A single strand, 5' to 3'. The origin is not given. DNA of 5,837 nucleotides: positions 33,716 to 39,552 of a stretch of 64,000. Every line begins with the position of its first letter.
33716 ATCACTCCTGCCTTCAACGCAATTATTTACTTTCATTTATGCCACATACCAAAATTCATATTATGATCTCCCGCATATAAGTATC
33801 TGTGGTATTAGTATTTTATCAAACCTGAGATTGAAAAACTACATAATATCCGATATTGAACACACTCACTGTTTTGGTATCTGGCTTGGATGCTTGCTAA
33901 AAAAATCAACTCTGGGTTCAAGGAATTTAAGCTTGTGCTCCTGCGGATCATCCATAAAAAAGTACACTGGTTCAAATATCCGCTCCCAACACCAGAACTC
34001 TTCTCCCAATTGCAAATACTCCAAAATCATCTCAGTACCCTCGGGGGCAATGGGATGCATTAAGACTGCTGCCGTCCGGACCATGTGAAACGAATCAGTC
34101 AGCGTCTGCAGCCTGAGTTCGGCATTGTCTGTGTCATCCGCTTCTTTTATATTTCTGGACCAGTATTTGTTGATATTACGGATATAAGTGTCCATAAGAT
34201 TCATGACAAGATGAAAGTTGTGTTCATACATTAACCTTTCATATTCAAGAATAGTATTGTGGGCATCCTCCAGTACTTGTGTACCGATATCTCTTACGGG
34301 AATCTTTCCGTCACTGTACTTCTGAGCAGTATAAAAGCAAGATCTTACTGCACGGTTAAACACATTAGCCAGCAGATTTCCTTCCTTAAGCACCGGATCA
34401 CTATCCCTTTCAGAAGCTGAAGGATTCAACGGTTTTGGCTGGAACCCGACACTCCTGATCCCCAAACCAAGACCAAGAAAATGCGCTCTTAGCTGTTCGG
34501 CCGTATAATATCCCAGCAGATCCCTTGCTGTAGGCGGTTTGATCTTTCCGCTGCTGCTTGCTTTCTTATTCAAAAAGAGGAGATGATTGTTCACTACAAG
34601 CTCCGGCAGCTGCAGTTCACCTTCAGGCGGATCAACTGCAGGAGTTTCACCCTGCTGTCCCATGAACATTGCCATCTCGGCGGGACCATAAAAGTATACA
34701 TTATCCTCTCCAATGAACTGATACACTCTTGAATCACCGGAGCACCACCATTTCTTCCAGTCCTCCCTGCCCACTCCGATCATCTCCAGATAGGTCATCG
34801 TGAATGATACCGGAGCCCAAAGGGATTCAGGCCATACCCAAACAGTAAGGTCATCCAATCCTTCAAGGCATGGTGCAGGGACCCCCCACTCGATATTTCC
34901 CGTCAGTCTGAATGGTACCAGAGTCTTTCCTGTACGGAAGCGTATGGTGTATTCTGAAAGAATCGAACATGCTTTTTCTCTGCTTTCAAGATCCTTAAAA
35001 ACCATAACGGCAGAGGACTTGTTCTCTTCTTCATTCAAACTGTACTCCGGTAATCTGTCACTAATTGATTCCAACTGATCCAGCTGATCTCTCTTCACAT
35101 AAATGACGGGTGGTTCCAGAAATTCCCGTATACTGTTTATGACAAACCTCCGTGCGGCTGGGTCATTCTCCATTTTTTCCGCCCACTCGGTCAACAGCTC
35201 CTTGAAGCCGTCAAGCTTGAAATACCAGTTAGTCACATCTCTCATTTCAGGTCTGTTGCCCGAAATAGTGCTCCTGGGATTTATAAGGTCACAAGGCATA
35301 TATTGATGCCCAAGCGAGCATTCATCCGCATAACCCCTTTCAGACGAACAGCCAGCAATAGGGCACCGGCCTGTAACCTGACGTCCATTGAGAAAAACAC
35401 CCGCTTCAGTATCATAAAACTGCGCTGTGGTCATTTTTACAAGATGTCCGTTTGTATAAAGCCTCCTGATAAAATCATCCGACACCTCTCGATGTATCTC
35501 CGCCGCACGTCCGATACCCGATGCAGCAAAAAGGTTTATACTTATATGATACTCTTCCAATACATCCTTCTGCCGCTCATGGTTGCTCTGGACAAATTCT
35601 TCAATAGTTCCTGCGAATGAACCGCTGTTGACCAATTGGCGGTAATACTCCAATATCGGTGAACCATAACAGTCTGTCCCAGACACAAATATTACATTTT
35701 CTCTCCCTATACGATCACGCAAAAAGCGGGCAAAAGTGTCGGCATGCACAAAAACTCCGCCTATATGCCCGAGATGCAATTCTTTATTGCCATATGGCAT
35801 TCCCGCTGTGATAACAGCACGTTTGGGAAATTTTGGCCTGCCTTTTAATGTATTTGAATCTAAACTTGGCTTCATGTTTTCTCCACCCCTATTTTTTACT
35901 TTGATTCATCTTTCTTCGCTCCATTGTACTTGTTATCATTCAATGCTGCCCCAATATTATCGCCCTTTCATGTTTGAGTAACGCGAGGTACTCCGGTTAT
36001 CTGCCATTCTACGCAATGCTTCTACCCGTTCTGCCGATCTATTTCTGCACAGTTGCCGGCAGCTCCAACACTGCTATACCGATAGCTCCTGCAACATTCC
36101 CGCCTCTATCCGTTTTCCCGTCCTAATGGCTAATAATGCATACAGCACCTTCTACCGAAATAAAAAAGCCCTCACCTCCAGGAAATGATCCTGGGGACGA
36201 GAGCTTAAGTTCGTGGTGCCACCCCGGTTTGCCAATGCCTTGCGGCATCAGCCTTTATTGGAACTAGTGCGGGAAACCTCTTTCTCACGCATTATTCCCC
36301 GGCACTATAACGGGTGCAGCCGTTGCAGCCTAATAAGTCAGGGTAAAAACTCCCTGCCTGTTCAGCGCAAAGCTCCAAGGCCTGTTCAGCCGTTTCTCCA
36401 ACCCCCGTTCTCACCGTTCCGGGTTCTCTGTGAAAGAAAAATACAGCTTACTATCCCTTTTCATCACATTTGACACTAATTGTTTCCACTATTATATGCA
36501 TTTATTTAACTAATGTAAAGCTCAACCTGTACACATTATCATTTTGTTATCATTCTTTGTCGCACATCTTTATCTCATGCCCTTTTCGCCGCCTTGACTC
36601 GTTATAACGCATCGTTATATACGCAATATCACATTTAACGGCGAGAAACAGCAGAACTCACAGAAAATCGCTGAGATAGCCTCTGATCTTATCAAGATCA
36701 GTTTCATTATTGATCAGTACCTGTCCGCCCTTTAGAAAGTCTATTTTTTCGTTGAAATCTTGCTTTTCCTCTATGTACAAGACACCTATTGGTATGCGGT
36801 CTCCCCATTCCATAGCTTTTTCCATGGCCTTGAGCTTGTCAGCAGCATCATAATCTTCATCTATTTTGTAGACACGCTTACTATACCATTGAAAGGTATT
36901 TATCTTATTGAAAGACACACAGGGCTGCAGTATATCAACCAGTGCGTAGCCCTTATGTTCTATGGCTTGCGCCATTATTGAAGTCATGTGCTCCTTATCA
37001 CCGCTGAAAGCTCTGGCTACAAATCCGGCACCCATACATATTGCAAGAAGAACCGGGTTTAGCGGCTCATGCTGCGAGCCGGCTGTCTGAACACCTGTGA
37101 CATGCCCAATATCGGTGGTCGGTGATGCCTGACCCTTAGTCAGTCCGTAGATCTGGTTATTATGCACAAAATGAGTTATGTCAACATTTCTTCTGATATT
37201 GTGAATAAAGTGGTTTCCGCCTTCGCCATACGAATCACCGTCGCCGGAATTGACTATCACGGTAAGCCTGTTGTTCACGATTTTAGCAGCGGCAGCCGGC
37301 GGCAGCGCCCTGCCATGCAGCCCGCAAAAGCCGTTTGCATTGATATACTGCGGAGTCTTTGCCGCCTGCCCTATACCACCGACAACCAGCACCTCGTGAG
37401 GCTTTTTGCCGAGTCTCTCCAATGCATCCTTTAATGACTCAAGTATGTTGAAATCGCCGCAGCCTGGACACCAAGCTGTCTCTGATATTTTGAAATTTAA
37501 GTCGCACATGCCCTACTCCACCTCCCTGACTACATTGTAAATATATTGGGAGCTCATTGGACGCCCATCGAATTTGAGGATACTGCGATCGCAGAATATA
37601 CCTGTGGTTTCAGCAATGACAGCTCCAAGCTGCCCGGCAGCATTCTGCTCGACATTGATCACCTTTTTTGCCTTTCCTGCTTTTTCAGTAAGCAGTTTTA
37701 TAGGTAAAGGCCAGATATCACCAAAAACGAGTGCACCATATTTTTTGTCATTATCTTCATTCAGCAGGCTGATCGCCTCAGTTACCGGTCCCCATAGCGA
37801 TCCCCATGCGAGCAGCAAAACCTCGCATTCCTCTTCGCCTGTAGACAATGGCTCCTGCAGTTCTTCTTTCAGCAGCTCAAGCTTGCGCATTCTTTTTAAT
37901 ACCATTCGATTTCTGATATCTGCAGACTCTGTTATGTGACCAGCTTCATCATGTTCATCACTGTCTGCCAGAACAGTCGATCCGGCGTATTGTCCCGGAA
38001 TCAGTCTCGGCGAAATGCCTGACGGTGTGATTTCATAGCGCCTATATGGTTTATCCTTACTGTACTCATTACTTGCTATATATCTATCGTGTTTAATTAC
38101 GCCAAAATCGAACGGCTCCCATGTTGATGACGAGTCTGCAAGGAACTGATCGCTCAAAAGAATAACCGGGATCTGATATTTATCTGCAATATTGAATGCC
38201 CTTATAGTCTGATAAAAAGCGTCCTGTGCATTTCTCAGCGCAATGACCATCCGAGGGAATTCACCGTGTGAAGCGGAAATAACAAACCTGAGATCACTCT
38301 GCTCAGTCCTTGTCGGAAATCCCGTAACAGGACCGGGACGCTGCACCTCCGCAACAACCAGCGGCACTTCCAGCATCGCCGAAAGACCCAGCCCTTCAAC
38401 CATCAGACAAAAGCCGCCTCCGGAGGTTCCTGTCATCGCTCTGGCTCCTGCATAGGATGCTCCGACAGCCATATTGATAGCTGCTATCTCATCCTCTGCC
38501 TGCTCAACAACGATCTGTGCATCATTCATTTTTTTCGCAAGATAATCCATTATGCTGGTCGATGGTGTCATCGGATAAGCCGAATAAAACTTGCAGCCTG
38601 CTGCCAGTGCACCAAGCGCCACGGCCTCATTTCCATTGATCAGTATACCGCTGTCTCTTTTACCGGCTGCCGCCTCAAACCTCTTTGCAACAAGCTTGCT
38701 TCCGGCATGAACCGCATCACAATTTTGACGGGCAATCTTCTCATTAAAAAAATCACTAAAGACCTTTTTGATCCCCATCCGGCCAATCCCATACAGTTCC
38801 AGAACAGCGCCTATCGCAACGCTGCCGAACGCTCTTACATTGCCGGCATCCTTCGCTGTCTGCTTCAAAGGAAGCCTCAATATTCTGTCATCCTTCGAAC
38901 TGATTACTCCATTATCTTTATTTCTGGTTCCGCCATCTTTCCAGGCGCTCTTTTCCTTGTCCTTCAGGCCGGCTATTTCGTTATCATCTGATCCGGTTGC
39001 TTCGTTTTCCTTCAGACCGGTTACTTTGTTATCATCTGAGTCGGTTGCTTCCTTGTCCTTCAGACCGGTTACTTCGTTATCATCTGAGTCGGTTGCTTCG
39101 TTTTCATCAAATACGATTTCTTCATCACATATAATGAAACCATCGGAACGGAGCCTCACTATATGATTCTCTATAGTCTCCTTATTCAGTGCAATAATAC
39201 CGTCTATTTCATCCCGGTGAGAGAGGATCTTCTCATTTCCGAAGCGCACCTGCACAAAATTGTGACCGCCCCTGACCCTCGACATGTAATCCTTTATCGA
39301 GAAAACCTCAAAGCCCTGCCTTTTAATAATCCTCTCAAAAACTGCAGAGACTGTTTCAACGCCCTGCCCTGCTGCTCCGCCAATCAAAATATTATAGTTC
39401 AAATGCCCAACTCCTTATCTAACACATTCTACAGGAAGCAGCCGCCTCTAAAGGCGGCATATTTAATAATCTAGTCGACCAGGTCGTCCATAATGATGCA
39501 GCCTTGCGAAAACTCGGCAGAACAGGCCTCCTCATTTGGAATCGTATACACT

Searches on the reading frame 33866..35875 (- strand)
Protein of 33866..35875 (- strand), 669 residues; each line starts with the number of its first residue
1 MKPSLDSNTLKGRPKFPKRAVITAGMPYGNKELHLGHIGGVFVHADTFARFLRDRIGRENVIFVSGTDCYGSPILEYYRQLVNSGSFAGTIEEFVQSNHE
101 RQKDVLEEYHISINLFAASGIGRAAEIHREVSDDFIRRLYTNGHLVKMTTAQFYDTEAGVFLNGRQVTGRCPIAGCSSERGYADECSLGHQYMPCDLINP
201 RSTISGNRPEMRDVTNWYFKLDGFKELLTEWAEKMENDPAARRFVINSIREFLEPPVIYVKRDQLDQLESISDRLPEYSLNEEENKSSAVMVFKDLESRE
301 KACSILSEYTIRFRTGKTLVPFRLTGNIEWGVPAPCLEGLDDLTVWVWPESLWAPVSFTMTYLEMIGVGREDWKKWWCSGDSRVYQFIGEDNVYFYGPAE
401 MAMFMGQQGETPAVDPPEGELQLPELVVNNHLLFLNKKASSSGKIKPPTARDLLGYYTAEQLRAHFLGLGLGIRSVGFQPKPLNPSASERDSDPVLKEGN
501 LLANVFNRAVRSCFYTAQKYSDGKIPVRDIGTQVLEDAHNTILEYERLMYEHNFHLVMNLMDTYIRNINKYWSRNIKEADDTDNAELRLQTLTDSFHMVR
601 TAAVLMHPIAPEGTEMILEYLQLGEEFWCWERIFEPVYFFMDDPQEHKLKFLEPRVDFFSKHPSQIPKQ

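Call 18: search_protein_families(library=pfam, proteins=[window:33866-35875:-], max_evalue=0.001)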
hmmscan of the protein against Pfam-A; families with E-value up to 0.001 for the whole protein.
window:33866-35875:- (669 aa): 1 family
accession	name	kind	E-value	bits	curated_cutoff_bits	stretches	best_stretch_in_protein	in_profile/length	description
PF09334.17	tRNA-synt_1g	-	6.8e-62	209.9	20.1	2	21-254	2-219/391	tRNA synthetases class I (M)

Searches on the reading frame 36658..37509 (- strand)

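Call 18: search_protein_families(library=pfam, proteins=[window:36658-37509:-], max_evalue=0.001)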
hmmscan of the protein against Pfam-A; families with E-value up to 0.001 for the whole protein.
window:36658-37509:- (283 aa): 2 families
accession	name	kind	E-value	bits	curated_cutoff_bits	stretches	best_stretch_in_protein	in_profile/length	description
PF02775.26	TPP_enzyme_C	-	9.4e-29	100.6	21.9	1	50-193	16-151/151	Thiamine pyrophosphate enzyme, C-terminal TPP binding domain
PF12367.13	PFO_beta_C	-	3.4e-28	97.9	24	1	197-260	1-65/66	Pyruvate ferredoxin oxidoreductase beta subunit C terminal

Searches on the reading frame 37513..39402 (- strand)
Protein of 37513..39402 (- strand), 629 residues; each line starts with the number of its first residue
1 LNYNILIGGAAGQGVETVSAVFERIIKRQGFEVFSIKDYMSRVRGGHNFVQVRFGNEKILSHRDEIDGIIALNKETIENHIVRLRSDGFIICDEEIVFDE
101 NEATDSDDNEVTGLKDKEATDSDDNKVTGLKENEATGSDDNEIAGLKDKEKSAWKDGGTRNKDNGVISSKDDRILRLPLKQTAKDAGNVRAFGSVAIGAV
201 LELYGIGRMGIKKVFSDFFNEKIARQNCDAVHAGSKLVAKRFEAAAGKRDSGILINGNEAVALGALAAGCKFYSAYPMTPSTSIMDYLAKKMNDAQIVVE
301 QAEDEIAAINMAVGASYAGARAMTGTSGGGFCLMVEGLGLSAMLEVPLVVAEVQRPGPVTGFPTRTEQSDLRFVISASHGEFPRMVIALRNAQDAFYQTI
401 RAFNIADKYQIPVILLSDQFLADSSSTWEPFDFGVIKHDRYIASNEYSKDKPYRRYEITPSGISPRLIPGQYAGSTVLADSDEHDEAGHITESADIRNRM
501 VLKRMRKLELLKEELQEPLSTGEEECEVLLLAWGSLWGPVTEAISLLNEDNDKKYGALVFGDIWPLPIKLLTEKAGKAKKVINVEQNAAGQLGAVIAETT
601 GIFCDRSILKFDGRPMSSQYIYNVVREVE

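Call 18: search_protein_families(library=pfam, proteins=[window:37513-39402:-], max_evalue=0.001)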
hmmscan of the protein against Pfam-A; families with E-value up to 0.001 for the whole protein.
window:37513-39402:- (629 aa): 3 families
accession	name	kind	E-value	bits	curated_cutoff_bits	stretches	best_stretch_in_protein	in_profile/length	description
PF01855.24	POR_N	-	4.3e-58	197.2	27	1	264-500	2-228/231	Pyruvate flavodoxin/ferredoxin oxidoreductase, thiamine diP-bdg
PF01558.24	POR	-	5.8e-27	95.4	27.4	1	11-234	1-171/173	Pyruvate ferredoxin/flavodoxin oxidoreductase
PF17147.9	PFOR_II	-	7.3e-05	23.5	27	1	527-606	2-81/102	Pyruvate:ferredoxin oxidoreductase core domain II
